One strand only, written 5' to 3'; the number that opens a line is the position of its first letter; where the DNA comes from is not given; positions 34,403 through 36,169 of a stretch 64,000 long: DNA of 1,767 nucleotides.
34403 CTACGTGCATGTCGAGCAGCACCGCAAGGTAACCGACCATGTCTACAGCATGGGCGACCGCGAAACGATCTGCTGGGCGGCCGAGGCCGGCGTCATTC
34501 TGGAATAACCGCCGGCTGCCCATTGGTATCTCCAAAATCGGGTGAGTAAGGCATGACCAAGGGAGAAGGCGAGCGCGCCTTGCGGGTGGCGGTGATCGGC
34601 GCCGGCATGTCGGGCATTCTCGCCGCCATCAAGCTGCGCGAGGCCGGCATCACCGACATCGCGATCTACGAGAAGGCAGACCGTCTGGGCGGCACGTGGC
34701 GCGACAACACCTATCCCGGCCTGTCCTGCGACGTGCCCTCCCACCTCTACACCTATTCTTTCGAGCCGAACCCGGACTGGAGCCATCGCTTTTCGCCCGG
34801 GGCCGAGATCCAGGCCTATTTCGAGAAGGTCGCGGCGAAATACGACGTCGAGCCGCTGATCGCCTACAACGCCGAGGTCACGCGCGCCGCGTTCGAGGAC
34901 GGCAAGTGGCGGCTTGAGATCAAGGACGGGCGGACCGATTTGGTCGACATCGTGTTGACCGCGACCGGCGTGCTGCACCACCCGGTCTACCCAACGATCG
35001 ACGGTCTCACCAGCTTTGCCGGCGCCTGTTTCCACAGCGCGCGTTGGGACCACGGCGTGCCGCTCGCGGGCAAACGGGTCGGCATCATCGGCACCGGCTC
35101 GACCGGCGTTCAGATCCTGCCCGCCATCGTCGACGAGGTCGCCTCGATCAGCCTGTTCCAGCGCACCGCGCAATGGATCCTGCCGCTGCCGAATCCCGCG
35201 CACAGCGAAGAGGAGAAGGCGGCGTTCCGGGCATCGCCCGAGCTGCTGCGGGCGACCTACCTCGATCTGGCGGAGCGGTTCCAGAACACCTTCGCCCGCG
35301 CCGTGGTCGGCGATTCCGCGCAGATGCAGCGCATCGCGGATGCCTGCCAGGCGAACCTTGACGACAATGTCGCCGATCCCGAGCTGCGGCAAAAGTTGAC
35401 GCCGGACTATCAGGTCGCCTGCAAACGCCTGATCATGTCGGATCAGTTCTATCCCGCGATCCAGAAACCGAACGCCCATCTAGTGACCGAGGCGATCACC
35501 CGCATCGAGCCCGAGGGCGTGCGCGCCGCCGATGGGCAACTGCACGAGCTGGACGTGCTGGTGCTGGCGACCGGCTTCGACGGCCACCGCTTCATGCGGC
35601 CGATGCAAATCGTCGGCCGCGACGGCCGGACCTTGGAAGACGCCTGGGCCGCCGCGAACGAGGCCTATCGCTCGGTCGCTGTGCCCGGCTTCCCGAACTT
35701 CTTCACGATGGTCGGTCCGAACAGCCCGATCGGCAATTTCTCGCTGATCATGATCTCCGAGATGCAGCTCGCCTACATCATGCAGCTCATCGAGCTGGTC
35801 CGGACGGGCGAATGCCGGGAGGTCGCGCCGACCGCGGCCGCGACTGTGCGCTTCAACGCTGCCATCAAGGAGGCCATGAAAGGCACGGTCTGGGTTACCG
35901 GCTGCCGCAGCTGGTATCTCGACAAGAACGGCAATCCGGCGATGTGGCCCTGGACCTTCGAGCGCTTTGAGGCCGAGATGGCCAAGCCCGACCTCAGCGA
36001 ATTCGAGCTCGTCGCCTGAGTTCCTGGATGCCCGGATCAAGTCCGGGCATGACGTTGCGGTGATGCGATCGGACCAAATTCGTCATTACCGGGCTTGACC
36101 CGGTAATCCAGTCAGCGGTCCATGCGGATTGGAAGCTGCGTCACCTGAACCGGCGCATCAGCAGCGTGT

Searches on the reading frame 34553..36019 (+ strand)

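Call 29: search_protein_families(library=pfam, proteins=[window:34553-36019:+], max_evalue=0.0001)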
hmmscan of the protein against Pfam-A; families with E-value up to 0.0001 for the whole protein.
window:34553-36019:+ (488 aa): 9 families
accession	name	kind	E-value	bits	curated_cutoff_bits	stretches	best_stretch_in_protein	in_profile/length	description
PF00743.25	FMO-like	-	1.9e-15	56.8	22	1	11-210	3-220/532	Flavin-binding monooxygenase-like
PF13738.12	Pyr_redox_3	-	4.1e-14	53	30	1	14-208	2-199/305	Pyridine nucleotide-disulphide oxidoreductase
PF13450.12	NAD_binding_8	-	6.1e-13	49.3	21.9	1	14-78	1-63/68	NAD(P)-binding Rossmann-like domain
PF07992.20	Pyr_redox_2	-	1.5e-10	41.5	26.1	1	11-194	2-163/291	Pyridine nucleotide-disulphide oxidoreductase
PF13454.12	NAD_binding_9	-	5.2e-09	36.7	21.8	0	13-65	1-57/155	FAD-NAD(P)-binding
PF01266.30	DAO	-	8.4e-07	29.3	27.9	1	11-52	1-42/353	FAD dependent oxidoreductase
PF01488.26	Shikimate_DH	-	3.9e-05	24.2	24.3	0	10-39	13-42/138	Shikimate / quinate 5-dehydrogenase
PF01593.30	Amino_oxidase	-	4.4e-05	23.4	19.8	0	19-61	1-42/443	Flavin containing amine oxidoreductase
PF00890.30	FAD_binding_2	-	7.3e-05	22.6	20.4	0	12-48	2-37/414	FAD binding domain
